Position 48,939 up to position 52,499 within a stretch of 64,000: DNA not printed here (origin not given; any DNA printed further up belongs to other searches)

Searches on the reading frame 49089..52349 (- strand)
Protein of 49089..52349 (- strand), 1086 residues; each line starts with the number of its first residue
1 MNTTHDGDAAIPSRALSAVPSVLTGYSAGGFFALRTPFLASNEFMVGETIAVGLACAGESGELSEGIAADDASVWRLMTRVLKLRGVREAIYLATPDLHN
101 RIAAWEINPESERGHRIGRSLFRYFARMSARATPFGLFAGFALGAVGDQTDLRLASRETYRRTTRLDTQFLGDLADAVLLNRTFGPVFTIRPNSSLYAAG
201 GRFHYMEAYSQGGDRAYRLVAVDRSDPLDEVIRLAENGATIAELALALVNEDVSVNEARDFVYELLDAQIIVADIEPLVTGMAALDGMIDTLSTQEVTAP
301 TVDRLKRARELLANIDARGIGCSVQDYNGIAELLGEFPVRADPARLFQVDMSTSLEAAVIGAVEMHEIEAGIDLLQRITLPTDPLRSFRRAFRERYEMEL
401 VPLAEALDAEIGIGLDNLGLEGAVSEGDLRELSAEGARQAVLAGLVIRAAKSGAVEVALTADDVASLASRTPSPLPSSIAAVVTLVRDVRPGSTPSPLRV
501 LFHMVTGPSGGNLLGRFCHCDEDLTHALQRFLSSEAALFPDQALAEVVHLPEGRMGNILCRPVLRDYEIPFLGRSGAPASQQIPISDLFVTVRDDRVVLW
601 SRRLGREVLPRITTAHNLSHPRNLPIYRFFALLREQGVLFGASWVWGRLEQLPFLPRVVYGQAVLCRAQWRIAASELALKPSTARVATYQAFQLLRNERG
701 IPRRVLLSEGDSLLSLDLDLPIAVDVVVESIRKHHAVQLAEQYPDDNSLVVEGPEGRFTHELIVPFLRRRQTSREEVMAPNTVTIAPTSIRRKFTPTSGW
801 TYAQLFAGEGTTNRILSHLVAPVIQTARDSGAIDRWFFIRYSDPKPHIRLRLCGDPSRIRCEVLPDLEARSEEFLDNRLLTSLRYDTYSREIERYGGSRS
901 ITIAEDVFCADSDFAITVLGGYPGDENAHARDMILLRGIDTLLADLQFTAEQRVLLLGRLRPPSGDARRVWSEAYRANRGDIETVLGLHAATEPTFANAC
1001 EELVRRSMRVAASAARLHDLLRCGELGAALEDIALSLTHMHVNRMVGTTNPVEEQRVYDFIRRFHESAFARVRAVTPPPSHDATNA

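Call 4: search_protein_families(library=pfam, proteins=[window:49089-52349:-], max_evalue=0.01)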
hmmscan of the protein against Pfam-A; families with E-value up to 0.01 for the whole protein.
window:49089-52349:- (1086 aa): 2 families
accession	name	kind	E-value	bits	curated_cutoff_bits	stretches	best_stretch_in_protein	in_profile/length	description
PF04738.18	Lant_dehydr_N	-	3.3e-140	468.8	28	1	86-725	4-647/649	Lantibiotic dehydratase, N terminus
PF14028.11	Lant_dehydr_C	-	6.7e-56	190.7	24.4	1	800-1063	1-253/255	Lantibiotic biosynthesis dehydratase C-term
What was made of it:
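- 49089..52349 (-): Full-length class I lanthipeptide dehydratase LanB (1086 aa), with glutamylation and elimination domains. Pfam Lant_dehydr_N 3e-140 and Lant_dehydr_C 7e-56 (call 4).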

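Call 5: search_protein_families(library=ncbifam, proteins=[window:49089-52349:-], max_evalue=0.01)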
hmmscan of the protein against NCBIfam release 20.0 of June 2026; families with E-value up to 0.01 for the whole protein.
window:49089-52349:- (1086 aa): 1 family
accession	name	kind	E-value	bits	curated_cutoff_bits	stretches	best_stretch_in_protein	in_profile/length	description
TIGR03891.1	thiopep_ocin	subfamily_domain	3.8e-52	177.8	48.45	1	800-1063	1-261/263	thiopeptide-type bacteriocin biosynthesis protein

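Call 12: find_related_loci(query=window:49092-52349:-, collection=genome_contigs, flank=10000)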
Query window:49092-52349:- (1086 aa) in genome_contigs; peptide patterns used: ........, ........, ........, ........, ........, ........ (x = any residue, [..] = any of these).
90 stretches matched a pattern; 1 encode a relative of the query (tblastn E <= 1e-3); 1 distinct loci.
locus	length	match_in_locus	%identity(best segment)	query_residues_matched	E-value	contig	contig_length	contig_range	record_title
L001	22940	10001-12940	36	78-1074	8e-158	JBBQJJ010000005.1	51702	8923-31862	MAG: Haliangiales bacterium isolate Co_metawrap_728 Cmw_728_k141_8792708_length_51702_cov_12.0512, whole genome shotgun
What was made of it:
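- Tried and rejected: The GTDB genome scan with LanB returned only a 36%-identical Haliangiales locus (L001), so the source organism stays unidentified (call 12).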

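Call 15: find_homologous_proteins(query=window:49092-52349:-, max_evalue=1e-20)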
Query window:49092-52349:- (1086 aa): 848 proteins with E <= 1e-20 among 8000 candidates; the best 120 are listed.
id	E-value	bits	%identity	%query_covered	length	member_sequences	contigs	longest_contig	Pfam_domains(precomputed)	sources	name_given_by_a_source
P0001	0.0e+0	2244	100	93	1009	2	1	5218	PF14028.12,PF04738.19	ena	-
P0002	1.0e-233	797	41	97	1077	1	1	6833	PF14028.12,PF04738.19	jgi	jgi:thiopeptide-type bacteriocin biosynthesis protein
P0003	1.4e-233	796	41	97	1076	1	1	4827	PF14028.12,PF04738.19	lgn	-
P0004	1.9e-233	796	41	96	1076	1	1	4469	PF14028.12,PF04738.19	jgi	jgi:thiopeptide-type bacteriocin biosynthesis protein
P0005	2.5e-232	792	41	97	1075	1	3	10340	PF14028.12,PF04738.19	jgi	jgi:thiopeptide-type bacteriocin biosynthesis protein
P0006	5.4e-232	791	40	96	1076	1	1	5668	PF14028.12,PF04738.19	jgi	jgi:thiopeptide-type bacteriocin biosynthesis protein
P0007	2.2e-231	789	40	97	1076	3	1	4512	PF14028.12,PF04738.19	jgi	jgi:thiopeptide-type bacteriocin biosynthesis protein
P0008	3.5e-231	789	42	96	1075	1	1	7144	PF14028.12,PF04738.19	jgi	jgi:class I lanthipeptide synthase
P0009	9.1e-231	787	41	97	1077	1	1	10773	PF14028.12,PF04738.19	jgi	jgi:thiopeptide-type bacteriocin biosynthesis protein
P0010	9.3e-231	787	41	97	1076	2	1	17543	PF14028.12,PF04738.19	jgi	jgi:lantibiotic biosynthesis protein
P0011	1.7e-230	786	41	96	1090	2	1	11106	PF14028.12,PF04738.19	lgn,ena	-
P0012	2.0e-230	786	40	96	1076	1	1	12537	PF14028.12,PF04738.19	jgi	jgi:thiopeptide-type bacteriocin biosynthesis protein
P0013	5.0e-230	785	42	96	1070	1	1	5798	PF14028.12,PF04738.19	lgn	-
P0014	1.2e-229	783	40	97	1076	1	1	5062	PF14028.12,PF04738.19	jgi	jgi:class I lanthipeptide synthase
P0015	3.4e-229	782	41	95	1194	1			PF14028.12,PF04738.19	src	-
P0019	3.7e-228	779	39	97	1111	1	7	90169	PF14028.12,PF04738.19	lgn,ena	-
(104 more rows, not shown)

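Call 18: find_encoding_contigs(protein=P0001, flank=10000, max_places=3)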
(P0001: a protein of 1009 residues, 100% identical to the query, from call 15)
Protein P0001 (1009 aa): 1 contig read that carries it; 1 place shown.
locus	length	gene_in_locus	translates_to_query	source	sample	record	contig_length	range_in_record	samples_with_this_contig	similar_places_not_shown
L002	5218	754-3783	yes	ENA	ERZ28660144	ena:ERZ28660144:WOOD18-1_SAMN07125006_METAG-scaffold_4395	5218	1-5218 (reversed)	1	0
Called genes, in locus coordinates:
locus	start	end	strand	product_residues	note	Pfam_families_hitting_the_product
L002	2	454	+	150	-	?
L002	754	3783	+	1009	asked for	PF04738:Lant_dehydr_N, PF14028:Lant_dehydr_C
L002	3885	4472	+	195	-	-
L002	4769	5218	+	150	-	?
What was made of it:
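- An identical LanB / 195-aa / C39 segment occurs on an independent ENA scaffold (call 18).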

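Call 21: find_encoding_contigs(protein=P0010, flank=8000, max_places=2)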
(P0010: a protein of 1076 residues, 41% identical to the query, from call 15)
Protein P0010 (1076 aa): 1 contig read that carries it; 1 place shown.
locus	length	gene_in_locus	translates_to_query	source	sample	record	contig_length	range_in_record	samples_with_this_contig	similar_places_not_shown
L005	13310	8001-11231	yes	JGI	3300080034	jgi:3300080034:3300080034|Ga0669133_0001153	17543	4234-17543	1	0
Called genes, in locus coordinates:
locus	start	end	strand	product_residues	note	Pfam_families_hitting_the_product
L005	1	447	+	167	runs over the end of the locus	PF01613:Flavin_Reduct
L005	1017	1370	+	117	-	-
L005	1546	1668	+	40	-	-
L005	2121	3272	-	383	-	-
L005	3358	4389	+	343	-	PF01548:DEDD_Tnp_IS110, PF02371:Transposase_20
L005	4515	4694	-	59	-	-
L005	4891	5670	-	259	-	-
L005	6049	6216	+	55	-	PF28317:Lant_leader_dom (weak)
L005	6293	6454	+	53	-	PF28317:Lant_leader_dom (weak)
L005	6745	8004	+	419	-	PF05147:LANC_like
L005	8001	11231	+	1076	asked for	PF04738:Lant_dehydr_N, PF14028:Lant_dehydr_C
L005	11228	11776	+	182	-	-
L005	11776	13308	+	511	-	?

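Call 22: find_encoding_contigs(protein=P0012, flank=8000, max_places=2)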
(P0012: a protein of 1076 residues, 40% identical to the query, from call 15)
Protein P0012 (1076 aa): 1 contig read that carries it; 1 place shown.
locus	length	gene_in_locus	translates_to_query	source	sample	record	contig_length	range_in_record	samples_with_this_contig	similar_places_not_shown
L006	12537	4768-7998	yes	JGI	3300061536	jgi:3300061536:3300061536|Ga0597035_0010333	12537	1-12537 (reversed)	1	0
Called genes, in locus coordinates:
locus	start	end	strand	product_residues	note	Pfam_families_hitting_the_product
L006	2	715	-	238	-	?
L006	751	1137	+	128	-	-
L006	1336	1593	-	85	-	-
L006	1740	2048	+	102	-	-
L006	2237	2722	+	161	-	-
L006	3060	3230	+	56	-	PF28317:Lant_leader_dom (weak)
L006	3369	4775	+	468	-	-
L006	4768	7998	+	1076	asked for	PF04738:Lant_dehydr_N, PF14028:Lant_dehydr_C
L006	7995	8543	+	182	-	-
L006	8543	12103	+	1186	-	PF03412:Peptidase_C39, PF00664:ABC_membrane, PF00005:ABC_tran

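Call 23: find_encoding_contigs(protein=P0019, flank=10000, max_places=2)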
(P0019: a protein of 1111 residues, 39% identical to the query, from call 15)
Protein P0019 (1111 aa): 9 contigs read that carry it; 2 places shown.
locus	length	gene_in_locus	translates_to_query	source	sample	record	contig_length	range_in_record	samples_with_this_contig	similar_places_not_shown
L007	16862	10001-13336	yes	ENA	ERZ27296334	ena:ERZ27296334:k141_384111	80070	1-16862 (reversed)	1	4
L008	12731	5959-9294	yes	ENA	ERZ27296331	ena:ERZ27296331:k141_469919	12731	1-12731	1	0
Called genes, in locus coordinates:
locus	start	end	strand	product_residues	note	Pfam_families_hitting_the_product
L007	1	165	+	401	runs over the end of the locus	PF01053:Cys_Met_Meta_PP, PF00155:Aminotran_1_2, PF06838:Met_gamma_lyase (faint), PF01212:Beta_elim_lyase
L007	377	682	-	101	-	-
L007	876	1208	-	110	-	PF13798:PCYCGC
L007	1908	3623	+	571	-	PF07732:Cu-oxidase_3, PF07731:Cu-oxidase_2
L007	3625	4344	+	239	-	PF00072:Response_reg, PF00486:Trans_reg_C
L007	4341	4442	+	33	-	-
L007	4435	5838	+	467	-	PF00672:HAMP, PF00512:HisKA, PF13581:HATPase_c_2 (faint), PF02518:HATPase_c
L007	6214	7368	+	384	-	PF03713:DUF305, PF13628:DUF4142, PF03713:DUF305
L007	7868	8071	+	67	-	PF28317:Lant_leader_dom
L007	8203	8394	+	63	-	-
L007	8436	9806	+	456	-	PF05147:LANC_like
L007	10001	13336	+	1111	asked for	PF04738:Lant_dehydr_N, PF14028:Lant_dehydr_C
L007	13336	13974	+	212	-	-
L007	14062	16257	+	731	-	PF03412:Peptidase_C39, PF00664:ABC_membrane, PF00005:ABC_tran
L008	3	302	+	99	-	?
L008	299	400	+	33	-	-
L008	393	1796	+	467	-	PF00672:HAMP, PF00512:HisKA, PF13581:HATPase_c_2 (faint), PF02518:HATPase_c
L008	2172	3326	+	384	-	PF03713:DUF305, PF13628:DUF4142, PF03713:DUF305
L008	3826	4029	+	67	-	PF28317:Lant_leader_dom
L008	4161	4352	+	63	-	-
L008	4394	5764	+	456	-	PF05147:LANC_like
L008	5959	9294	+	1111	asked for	PF04738:Lant_dehydr_N, PF14028:Lant_dehydr_C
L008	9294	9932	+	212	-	-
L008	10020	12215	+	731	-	PF03412:Peptidase_C39, PF00664:ABC_membrane, PF00005:ABC_tran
